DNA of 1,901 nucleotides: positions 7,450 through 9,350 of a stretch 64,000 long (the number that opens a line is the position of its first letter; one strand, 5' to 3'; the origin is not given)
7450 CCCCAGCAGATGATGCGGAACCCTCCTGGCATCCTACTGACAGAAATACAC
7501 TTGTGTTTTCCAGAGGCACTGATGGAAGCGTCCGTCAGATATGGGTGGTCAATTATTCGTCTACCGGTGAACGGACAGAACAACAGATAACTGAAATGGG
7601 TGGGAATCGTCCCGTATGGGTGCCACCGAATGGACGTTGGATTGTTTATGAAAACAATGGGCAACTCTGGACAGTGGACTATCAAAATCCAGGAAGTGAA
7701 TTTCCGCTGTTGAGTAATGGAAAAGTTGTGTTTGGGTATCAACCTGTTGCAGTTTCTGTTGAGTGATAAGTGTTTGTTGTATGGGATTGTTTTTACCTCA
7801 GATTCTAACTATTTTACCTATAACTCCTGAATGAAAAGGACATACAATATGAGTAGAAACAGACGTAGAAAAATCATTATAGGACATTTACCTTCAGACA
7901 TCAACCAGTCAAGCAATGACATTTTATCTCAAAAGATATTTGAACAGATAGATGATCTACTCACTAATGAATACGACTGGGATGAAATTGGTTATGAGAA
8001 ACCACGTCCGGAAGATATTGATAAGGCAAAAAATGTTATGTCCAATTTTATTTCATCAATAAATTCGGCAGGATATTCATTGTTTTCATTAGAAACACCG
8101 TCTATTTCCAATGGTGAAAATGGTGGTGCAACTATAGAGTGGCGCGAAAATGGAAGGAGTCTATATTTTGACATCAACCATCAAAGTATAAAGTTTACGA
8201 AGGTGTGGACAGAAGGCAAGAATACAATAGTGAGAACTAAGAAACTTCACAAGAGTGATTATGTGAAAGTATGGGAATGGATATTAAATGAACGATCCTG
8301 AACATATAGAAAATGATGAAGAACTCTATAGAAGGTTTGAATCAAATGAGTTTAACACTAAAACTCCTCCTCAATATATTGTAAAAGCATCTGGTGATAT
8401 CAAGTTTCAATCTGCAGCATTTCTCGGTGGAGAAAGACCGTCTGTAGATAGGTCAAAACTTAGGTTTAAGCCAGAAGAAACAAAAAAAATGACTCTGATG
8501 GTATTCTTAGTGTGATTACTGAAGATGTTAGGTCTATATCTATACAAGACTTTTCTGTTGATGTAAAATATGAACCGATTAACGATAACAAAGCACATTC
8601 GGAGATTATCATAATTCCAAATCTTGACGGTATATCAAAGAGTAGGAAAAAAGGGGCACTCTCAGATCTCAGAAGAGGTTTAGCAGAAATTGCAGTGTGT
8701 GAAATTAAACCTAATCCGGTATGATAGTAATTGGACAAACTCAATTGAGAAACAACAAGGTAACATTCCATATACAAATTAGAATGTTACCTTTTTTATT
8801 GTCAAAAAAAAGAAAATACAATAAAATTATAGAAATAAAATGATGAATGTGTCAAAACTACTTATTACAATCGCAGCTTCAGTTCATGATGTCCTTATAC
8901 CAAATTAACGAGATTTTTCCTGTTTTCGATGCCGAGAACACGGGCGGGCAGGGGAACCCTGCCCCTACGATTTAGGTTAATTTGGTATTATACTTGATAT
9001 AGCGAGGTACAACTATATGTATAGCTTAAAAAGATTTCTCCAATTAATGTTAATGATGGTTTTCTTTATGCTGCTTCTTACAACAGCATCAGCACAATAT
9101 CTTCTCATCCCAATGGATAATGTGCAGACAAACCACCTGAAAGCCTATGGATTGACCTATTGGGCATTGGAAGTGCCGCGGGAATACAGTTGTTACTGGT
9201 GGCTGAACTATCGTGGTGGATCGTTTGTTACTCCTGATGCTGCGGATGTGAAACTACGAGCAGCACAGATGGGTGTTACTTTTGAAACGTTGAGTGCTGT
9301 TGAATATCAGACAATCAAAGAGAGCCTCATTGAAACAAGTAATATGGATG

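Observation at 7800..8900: AT-rich three-ORF islet of unknown function between two secreted-protein genes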

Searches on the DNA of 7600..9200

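Call 51: search_rna_families(source=window, start=7600, end=9200, threshold=evalue, max_evalue=1)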
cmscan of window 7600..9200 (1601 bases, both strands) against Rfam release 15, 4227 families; matches with E-value up to 1: 0.
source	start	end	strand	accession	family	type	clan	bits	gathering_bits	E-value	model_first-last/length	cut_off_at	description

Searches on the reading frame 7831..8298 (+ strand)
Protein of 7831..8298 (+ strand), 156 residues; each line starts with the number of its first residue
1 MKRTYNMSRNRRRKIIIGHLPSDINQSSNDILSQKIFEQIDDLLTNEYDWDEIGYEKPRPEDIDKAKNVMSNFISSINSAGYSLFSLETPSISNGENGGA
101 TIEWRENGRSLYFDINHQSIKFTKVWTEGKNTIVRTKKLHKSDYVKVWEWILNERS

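Call 4: search_protein_families(library=pfam, proteins=[window:7831-8298:+], max_evalue=1)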
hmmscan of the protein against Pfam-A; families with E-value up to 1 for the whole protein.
seq(156 aa): 1 family
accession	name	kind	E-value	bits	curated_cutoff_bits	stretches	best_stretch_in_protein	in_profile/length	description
PF21693.2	SWT1_3rd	-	0.052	14.1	27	1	34-79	7-54/117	Transcriptional protein SWT1, C-terminal domain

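Call 5: search_protein_families(library=padloc, proteins=[window:7831-8298:+], max_evalue=1)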
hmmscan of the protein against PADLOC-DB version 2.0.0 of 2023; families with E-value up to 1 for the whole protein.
seq(156 aa): 1 family
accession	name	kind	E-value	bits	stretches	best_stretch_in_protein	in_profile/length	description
PDLC04575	PDC-M32A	-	3.8e-05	20.9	1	33-143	255-358/375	-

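Call 6: search_protein_families(library=ncbifam, proteins=[window:7831-8298:+], max_evalue=1)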
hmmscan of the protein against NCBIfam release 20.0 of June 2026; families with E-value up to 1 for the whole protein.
seq(156 aa): 0 families

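Call 8: find_homologous_proteins(query=window:7831-8298:+, max_evalue=0.01)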
Query seq(156 aa) (156 aa): 20 proteins with E <= 0.01 among 24 candidates.
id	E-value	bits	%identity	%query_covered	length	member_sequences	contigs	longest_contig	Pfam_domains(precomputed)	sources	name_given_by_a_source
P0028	7.3e-87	307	94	96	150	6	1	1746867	-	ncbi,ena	-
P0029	5.1e-79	281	84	96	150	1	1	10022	-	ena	-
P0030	6.5e-74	265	82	95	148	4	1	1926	-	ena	-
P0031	2.0e-65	237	77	88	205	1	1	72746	-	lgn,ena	-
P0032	3.5e-65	236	85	79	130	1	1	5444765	-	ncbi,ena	-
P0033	1.3e-62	228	83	82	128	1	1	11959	-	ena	-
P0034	1.2e-61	225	72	88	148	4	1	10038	-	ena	-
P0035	2.5e-61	224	68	96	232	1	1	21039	-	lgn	-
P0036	9.5e-61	222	73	86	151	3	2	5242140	-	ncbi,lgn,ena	-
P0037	1.2e-60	222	67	99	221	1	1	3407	-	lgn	-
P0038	2.7e-60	221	83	76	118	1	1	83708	-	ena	-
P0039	7.4e-58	213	72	88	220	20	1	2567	-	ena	-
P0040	1.3e-57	212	71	87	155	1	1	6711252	-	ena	-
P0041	8.2e-56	206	69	88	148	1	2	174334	-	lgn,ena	-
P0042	1.7e-55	205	70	85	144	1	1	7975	-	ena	-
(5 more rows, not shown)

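Call 15: find_encoding_contigs(protein=P0028, flank=8000, max_places=4)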
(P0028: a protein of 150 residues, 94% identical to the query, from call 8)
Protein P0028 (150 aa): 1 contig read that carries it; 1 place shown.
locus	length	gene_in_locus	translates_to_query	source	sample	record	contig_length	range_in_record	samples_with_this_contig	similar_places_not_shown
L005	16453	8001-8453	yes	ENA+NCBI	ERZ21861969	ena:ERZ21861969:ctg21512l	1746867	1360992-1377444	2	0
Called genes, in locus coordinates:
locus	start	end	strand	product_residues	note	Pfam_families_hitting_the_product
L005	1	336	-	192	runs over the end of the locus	PF13358:DDE_3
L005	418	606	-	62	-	PF01710:HTH_Tnp_IS630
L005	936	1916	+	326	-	PF01408:GFO_IDH_MocA, PF22725:GFO_IDH_MocA_C3 (faint)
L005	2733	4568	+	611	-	PF23592:Cadherin_CELSR2_9th (faint), PF00028:Cadherin, PF23952:LRR_EndoS (faint), PF12799:LRR_4, PF13855:LRR_8 (weak), PF12799:LRR_4, PF13855:LRR_8 (weak), PF12799:LRR_4, +2 more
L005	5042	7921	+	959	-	PF09912:DUF2141 (faint), PF13620:CarboxypepD_reg (faint), PF26549:Tricorn_N, PF26550:Tricorn_2nd, PF07676:PD40 (faint)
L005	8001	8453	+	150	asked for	-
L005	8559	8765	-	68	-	-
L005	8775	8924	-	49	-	-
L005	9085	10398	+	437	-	-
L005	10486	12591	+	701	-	PF00795:CN_hydrolase, PF02540:NAD_synthase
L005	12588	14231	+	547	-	PF14052:Caps_assemb_Wzi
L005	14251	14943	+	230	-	PF01464:SLT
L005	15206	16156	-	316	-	PF19952:DUF6414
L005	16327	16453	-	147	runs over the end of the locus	-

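Call 20: predict_structure(alignment_id=A2)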
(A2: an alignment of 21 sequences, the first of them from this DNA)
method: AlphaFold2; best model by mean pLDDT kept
length: 156 residues; sequences in the alignment: 21
mean_pLDDT: 78.6   pTM: 0.73
mean pLDDT of the five models: 78.6, 74.7, 72.6, 69.0, 64.1
residues with pLDDT >= 90: 52; 70-90: 67; 50-70: 11; < 50: 26
segments of 3 or more residues with pLDDT < 50: 1-12, 15-26
pLDDT, mean of each block of 10 residues (from residue 1): 39 47 55 88 89 89 93 91 81 89 89 92 76 79 90 66
secondary structure, 60 per line:
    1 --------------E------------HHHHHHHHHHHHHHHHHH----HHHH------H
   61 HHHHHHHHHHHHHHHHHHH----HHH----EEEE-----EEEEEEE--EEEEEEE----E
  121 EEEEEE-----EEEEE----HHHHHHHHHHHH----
elements in order: H28-45 H50-53 H60-79 E91-94 E100-106 E109-115 E120-126 E132-136 H141-152

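Call 38: find_related_loci(query=A2, collection=genome_contigs, flank=6000)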
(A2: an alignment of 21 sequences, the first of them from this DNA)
Query A2 (156 aa) in genome_contigs; peptide patterns used: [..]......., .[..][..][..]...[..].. (x = any residue, [..] = any of these).
23 stretches matched a pattern; 9 encode a relative of the query (tblastn E <= 1e-3); 9 distinct loci.
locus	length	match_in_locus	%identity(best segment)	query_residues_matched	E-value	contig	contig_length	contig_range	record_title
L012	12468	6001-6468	93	1-156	1e-95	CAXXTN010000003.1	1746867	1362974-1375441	MAG: Candidatus Poribacteria bacterium isolate 64752d50-abd0-46dd-90db-3fd08d7746be genome assembly, contig: contig_3, w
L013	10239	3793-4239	85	1-149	8e-82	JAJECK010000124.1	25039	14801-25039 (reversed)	MAG: Candidatus Poribacteria bacterium isolate jk18xAbins.19 k141_391286, whole genome shotgun sequence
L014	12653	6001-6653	85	1-154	9e-70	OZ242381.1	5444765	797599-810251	MAG: Candidatus Poribacteria bacterium isolate 80d8d026-9b84-4ba5-a38a-fc23128cda22 genome assembly, chromosome: 1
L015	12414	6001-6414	72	19-156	1e-66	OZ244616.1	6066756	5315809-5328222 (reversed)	MAG: Candidatus Poribacteria bacterium isolate e5250d40-67f0-410b-965f-0d198546f1b0 genome assembly, chromosome: 1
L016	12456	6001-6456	66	7-156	1e-64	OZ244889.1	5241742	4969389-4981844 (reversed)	MAG: Candidatus Poribacteria bacterium isolate e98e4a03-ae45-434a-8c9f-424be2589405 genome assembly, chromosome: 1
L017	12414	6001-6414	71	19-156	2e-64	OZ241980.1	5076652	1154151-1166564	MAG: Candidatus Poribacteria bacterium isolate addb8a48-e40a-4d5d-92e9-c4632a5e54a8 genome assembly, chromosome: 1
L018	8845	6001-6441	68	10-152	3e-64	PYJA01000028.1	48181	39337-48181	MAG: Candidatus Poribacteria bacterium isolate PCPOR2a Ga0207197_1028, whole genome shotgun sequence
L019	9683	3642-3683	86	94-107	5e-4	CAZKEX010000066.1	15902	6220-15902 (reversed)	MAG TPA_asm: uncultured Caldilineaceae bacterium isolate binchicken_co157_829 genome assembly, contig: NODE_8666_length_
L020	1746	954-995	86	94-107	5e-4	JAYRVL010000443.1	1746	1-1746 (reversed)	MAG: Anaerolineae bacterium isolate NJ_NJASGE3bin.1 k141_830129, whole genome shotgun sequence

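Call 65: search_protein_families(library=phrogs, proteins=[window:7831-8298:+], max_evalue=0.1)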
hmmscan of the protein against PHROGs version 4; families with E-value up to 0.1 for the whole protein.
seq(156 aa): 0 families

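Call 70: search_protein_families(library=padloc, proteins=[L015:5094-5741:+, L015:5746-6417:+], max_evalue=1)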
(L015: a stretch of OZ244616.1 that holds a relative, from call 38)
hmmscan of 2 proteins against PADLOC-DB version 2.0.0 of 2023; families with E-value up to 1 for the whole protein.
L015:5094-5741:+ (215 aa): 1 family
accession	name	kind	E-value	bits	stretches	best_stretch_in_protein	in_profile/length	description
PDLC04763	PDC-M64C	-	0.0028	16.2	1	143-188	40-89/146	-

L015:5746-6417:+ (223 aa): 2 families
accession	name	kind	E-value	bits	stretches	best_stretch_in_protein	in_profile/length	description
PDLC04575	PDC-M32A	-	6.9e-05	20.1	1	102-218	257-366/375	-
PDLC04576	PDC-M32A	-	0.0045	13.8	1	101-186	259-335/375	-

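Call 71: search_protein_families(library=ncbifam, proteins=[L015:5094-5741:+], max_evalue=1)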
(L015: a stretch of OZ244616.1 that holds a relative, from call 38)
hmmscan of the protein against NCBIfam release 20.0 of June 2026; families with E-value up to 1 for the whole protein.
L015:5094-5741:+ (215 aa): 0 families
